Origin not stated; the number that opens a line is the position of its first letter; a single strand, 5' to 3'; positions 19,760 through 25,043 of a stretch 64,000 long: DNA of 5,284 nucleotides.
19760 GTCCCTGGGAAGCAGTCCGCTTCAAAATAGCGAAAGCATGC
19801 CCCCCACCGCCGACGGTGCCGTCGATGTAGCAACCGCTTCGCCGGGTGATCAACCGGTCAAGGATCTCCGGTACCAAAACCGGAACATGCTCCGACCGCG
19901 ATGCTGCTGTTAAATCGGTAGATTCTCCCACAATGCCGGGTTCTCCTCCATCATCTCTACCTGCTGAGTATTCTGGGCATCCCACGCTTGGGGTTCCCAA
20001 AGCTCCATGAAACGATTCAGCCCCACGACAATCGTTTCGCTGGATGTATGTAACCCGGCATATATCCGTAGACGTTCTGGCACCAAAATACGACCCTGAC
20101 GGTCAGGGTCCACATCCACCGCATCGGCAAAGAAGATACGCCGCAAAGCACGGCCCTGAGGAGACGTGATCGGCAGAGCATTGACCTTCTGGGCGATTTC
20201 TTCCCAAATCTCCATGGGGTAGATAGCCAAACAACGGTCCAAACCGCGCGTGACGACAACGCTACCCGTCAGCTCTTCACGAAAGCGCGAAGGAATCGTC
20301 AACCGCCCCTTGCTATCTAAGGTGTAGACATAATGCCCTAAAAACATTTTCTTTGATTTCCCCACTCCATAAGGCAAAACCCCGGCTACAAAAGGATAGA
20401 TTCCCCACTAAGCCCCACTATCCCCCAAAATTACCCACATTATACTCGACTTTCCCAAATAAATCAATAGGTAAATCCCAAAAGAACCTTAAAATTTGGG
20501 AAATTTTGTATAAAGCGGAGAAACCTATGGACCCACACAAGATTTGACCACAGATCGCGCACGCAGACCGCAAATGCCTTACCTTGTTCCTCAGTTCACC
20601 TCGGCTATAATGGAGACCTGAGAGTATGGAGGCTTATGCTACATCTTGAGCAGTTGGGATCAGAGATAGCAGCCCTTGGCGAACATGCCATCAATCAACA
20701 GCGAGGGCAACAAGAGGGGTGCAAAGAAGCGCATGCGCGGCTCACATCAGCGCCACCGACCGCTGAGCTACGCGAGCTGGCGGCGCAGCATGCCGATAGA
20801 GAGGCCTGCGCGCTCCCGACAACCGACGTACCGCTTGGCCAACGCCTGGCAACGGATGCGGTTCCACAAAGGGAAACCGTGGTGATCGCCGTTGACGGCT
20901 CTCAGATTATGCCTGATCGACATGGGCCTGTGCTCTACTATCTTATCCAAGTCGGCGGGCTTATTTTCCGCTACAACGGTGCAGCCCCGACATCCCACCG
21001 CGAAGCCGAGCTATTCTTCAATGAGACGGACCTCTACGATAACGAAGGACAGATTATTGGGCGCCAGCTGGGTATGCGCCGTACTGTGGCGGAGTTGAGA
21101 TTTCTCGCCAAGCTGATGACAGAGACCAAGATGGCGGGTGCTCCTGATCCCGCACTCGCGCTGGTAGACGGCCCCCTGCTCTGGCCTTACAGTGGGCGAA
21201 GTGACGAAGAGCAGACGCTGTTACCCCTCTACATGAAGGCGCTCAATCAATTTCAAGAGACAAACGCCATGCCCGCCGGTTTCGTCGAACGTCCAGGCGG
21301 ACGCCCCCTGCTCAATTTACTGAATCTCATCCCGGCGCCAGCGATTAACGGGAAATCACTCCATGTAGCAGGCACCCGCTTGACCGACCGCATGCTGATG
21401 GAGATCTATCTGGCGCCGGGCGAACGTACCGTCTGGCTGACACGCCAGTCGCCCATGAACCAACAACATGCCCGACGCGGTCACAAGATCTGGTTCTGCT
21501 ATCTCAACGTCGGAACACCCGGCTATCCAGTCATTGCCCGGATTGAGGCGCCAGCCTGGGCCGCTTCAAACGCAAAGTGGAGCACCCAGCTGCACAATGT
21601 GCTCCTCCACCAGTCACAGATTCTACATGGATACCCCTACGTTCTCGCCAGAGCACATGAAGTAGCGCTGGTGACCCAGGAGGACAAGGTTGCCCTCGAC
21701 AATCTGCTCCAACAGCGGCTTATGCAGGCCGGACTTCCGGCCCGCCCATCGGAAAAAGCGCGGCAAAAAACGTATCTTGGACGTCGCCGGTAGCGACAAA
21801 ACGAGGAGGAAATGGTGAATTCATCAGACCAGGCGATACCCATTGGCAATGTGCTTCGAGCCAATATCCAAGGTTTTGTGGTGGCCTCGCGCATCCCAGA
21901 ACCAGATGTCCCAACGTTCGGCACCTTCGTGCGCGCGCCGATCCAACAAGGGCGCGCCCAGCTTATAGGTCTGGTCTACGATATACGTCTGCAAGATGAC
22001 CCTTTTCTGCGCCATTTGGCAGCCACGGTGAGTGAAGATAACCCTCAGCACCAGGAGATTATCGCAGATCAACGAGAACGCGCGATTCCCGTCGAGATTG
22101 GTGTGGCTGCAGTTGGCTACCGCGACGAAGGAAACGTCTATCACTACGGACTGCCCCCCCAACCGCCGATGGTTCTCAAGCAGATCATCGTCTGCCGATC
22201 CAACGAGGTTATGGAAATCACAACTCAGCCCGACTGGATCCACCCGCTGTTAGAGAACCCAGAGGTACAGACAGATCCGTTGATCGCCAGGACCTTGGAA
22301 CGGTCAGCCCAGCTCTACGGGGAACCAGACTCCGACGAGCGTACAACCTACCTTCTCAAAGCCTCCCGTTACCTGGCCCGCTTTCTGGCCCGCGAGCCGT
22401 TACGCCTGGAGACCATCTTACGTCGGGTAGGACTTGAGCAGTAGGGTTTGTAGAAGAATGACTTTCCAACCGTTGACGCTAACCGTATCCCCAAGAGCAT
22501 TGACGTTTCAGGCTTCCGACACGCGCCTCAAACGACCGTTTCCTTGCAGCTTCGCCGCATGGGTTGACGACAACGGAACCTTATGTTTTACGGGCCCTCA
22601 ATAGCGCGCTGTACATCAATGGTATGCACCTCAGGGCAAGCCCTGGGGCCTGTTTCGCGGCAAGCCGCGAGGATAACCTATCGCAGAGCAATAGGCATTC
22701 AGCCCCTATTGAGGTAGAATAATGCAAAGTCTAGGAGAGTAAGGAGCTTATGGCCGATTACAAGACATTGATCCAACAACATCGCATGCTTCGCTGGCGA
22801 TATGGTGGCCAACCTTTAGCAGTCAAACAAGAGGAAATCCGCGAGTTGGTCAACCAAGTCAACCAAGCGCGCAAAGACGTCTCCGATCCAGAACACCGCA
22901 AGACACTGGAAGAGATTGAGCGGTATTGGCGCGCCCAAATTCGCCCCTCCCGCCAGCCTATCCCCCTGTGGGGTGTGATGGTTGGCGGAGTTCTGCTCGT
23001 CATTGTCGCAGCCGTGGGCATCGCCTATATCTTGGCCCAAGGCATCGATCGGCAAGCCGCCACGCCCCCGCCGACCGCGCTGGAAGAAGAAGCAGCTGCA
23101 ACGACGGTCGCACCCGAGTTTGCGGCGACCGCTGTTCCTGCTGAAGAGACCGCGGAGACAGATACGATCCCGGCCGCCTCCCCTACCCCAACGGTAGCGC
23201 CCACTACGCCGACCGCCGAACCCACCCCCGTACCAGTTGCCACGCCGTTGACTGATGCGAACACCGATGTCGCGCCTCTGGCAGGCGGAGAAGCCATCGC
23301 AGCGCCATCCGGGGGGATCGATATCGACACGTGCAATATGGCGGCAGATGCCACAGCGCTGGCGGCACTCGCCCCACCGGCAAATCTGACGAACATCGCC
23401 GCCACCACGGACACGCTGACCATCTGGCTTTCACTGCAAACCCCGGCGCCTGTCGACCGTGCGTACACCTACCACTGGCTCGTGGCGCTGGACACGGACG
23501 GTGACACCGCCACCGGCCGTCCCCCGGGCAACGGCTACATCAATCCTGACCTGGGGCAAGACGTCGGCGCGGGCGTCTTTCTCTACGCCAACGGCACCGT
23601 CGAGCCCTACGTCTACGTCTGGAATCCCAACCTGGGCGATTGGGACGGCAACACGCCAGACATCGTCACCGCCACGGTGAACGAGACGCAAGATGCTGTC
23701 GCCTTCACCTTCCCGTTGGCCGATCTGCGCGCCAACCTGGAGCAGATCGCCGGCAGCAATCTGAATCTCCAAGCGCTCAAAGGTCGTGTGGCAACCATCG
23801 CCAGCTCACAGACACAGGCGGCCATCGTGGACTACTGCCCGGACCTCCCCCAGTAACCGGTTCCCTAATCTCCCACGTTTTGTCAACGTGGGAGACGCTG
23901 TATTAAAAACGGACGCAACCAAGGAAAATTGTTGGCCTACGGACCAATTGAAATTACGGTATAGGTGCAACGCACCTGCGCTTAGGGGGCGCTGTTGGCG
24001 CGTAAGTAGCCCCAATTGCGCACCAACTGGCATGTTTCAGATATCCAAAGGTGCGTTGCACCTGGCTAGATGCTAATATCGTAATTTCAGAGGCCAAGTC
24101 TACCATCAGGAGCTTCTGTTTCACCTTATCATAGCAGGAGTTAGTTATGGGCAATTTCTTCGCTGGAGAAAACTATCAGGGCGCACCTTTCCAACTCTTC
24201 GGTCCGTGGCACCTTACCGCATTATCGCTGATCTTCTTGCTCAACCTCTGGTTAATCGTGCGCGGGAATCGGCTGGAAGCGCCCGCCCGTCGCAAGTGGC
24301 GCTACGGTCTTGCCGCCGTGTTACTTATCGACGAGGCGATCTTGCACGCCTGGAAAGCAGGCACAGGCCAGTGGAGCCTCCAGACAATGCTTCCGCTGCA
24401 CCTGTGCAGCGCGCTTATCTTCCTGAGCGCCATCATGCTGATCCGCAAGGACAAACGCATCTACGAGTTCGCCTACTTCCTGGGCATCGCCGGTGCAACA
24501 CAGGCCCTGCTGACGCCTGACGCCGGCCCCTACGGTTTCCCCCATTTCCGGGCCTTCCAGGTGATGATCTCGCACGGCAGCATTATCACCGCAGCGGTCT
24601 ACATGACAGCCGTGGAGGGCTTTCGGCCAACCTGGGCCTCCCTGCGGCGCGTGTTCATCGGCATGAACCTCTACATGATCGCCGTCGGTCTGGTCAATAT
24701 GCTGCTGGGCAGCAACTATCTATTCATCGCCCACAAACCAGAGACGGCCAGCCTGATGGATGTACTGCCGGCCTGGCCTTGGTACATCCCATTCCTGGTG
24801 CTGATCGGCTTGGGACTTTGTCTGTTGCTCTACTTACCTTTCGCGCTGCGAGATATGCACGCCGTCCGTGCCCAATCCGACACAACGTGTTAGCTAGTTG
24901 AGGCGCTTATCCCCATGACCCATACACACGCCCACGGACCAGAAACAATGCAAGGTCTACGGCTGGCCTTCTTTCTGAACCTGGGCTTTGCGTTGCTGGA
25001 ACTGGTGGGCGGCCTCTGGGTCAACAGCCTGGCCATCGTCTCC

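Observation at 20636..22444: NurA nuclease paired with a HerA-like protein that has only the HAS-barrel and no ATPase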

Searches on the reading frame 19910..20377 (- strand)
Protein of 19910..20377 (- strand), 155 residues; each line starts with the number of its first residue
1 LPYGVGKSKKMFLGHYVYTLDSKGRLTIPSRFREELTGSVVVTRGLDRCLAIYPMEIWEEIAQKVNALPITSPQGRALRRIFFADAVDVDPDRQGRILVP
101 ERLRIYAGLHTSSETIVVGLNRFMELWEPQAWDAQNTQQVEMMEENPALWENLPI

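Call 3: search_protein_families(library=pfam, proteins=[window:19910-20377:-], max_evalue=1)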
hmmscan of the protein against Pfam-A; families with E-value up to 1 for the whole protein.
window:19910-20377:- (155 aa): 2 families
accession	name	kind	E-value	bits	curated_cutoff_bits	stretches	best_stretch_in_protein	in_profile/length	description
PF02381.23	MraZ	-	2e-34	117.8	23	2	11-80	1-71/72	MraZ protein, putative antitoxin-like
PF04014.23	MazE_antitoxin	-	0.059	13.8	24.7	1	20-36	4-20/48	Antidote-toxin recognition MazE, bacterial antitoxin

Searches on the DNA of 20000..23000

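Call 72: search_rna_families(source=window, start=20000, end=23000, threshold=evalue, max_evalue=0.1)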
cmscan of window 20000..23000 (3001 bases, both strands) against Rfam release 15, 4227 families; matches with E-value up to 0.1: 0.
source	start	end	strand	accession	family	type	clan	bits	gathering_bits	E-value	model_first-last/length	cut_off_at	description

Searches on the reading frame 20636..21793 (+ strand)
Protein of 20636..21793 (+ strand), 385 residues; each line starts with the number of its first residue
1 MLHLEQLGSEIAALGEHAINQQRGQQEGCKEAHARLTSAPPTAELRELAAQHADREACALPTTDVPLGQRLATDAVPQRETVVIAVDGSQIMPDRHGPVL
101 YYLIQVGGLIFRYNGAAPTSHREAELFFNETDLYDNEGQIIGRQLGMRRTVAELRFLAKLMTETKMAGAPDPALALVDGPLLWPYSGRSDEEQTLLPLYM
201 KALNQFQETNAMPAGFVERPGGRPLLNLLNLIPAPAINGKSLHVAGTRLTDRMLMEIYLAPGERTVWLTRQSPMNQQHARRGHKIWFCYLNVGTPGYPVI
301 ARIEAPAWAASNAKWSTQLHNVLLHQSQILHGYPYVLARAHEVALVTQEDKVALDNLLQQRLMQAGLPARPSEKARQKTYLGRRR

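Call 3: search_protein_families(library=pfam, proteins=[window:20636-21793:+], max_evalue=1)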
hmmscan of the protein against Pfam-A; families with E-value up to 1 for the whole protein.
window:20636-21793:+ (385 aa): 2 families
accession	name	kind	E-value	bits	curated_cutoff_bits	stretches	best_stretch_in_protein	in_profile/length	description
PF09376.16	NurA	-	1.9e-23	83.7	21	1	82-344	2-252/254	NurA domain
PF19381.4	DUF5956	-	0.14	12.9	24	1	307-372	18-82/100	Family of unknown function (DUF5956)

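Call 4: search_protein_families(library=ncbifam, proteins=[window:20636-21793:+], max_evalue=1)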
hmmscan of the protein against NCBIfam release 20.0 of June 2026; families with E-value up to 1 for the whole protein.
window:20636-21793:+ (385 aa): 0 families

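Call 5: search_protein_families(library=padloc, proteins=[window:20636-21793:+], max_evalue=1)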
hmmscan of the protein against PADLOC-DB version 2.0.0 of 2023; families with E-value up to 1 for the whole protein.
window:20636-21793:+ (385 aa): 0 families

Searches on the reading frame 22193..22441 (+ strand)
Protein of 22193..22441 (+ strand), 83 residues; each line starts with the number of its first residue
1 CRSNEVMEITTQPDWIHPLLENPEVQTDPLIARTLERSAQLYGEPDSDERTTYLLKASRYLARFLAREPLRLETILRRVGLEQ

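Call 88: predict_structure(alignment_id=A7)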
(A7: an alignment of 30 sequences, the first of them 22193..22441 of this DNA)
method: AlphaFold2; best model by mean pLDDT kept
length: 83 residues; sequences in the alignment: 30
mean_pLDDT: 87.2   pTM: 0.76
mean pLDDT of the five models: 87.2, 87.1, 87.0, 86.7, 85.6
residues with pLDDT >= 90: 45; 70-90: 33; 50-70: 4; < 50: 1
segments of 3 or more residues with pLDDT < 50: none
pLDDT, mean of each block of 10 residues (from residue 1): 82 86 82 92 91 93 91 90 57
secondary structure, 60 per line:
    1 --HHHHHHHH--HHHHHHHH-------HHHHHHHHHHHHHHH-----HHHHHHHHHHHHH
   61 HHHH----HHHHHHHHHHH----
elements in order: H3-10 H13-20 H28-42 H48-64 H69-79

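Call 90: fold_search(model_id=the predicted structure, library=pdb)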
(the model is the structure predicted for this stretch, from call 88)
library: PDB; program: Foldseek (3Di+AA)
matches with E <= 10: 44; with E <= 0.001: 0
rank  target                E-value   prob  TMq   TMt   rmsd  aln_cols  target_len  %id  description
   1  1qjb_A                3.0e+00  0.08  0.31  0.15   9.5        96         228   12  14-3-3 ZETA/PHOSPHOPEPTIDE COMPLEX (MODE 1) (released 1999-09-15)
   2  6ws0_HHH              4.0e+00  0.28  0.52  0.47   5.1        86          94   13  Rational drug design of phenazopyridine derivatives as novel inhibitors of Rev1-CT (released 2020-12-23)
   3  5ica_D                4.0e+00  0.15  0.41  0.32   5.4        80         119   12  Structure of the CTD complex of UTP12, Utp13, Utp1 and Utp21 (released 2016-07-06)
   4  6f09_S                4.7e+00  0.06  0.29  0.15  12.1        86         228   12  Binary complex of 14-3-3 zeta with ubiquitin specific protease 8 (USP8) pSer718 peptide (released 2018-03-07)
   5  1m62_MODEL_1_A        5.3e+00  0.09  0.34  0.33   7.2        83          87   10  Solution structure of the BAG domain from BAG4/SODD (released 2002-07-24)
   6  6ppa                  5.3e+00  0.06  0.31  0.25  13.8       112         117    9  Crystal structure of the unliganded bromodomain of human BRD7 (released 2020-03-11)
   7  6hep_C                5.3e+00  0.06  0.31  0.16   9.0       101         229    9  Crystal structure of human 14-3-3 beta in complex with CFTR R-domain peptide pS753-pS768 (released 2018-10-24)
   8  6eww_C                5.6e+00  0.05  0.30  0.15   8.1        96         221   12  Structure of 14-3-3 zeta in complex with CaMKK2 14-3-3 binding motif (released 2017-11-15)
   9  6a5q_C                5.6e+00  0.04  0.27  0.13   8.5        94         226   10  Structure of 14-3-3 beta in complex with TFEB 14-3-3 binding motif (released 2019-02-13)
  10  6zfd_B                5.6e+00  0.04  0.30  0.14   8.8       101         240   13  14-3-3 zeta bound to the phosphorylated 18E6 C-terminus (released 2021-02-17)
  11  9cu8_A                5.9e+00  0.18  0.50  0.41   7.5        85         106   12  Crystal Structure of TNFR2 TNFR2_mb1 Complex (released 2024-12-04)
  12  6a5s_A                5.9e+00  0.06  0.32  0.16   7.9       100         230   11  Structure of 14-3-3 gamma in complex with TFEB 14-3-3 binding motif (released 2019-02-13)
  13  3eab_E                5.9e+00  0.04  0.26  0.25   9.1        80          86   10  Crystal structure of Spastin MIT in complex with ESCRT III (released 2008-11-11)
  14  7sn8_D                6.3e+00  0.12  0.44  0.13   4.9        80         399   22  Cryo-EM structure of Drosophila Integrator cleavage module (IntS4-IntS9-IntS11) in complex with IP6 (released 2022-10-12)
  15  3woy                  6.3e+00  0.08  0.35  0.17   7.5       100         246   16  Crystal structure of CLASP2 TOG domain (TOG2) (released 2015-05-27)
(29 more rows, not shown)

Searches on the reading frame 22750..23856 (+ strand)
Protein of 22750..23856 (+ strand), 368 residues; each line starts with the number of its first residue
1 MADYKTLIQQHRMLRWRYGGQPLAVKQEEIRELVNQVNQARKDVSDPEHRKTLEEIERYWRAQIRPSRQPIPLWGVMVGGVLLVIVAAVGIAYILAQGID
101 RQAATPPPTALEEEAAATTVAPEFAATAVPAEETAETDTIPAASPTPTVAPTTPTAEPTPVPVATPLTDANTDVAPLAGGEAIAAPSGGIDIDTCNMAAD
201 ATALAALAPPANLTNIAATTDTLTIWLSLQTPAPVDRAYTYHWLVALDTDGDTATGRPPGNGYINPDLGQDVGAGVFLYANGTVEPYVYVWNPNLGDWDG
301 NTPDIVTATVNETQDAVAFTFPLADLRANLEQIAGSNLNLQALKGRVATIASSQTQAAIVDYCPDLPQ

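Call 3: search_protein_families(library=pfam, proteins=[window:22750-23856:+], max_evalue=1)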
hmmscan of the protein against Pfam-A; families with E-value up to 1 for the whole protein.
window:22750-23856:+ (368 aa): 2 families
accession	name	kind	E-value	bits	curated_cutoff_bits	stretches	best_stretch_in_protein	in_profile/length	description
PF09850.14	DotU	-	0.19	11.7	27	1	28-93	139-204/205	Type VI secretion system protein DotU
PF03929.21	PepSY_TM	-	0.36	11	28.8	1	78-150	10-76/295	PepSY-associated TM region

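Call 4: search_protein_families(library=ncbifam, proteins=[window:22750-23856:+], max_evalue=1)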
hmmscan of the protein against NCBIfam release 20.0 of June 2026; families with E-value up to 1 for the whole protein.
window:22750-23856:+ (368 aa): 1 family
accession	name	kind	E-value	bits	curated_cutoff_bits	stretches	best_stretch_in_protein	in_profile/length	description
NF040486.1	SrfA_fam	subfamily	0.23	10.8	150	1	41-159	200-310/438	SrfA family protein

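Call 5: search_protein_families(library=padloc, proteins=[window:22750-23856:+], max_evalue=1)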
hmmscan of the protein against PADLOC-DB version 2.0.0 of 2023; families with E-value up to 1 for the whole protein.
window:22750-23856:+ (368 aa): 1 family
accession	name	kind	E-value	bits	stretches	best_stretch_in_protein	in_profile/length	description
PDLC04061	PD-T4-6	-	0.026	12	1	76-171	361-457/510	-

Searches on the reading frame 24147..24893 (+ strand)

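Call 3: search_protein_families(library=pfam, proteins=[window:24147-24893:+], max_evalue=1)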
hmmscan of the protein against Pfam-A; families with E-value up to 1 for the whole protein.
window:24147-24893:+ (248 aa): 2 families
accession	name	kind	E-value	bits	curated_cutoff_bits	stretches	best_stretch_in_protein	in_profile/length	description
PF14808.11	TMEM164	-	3.2e-56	190.7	25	1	17-229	1-217/217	TMEM164 family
PF19845.4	DUF6320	-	0.018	15.3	29.9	1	64-110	82-128/186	Family of unknown function (DUF6320)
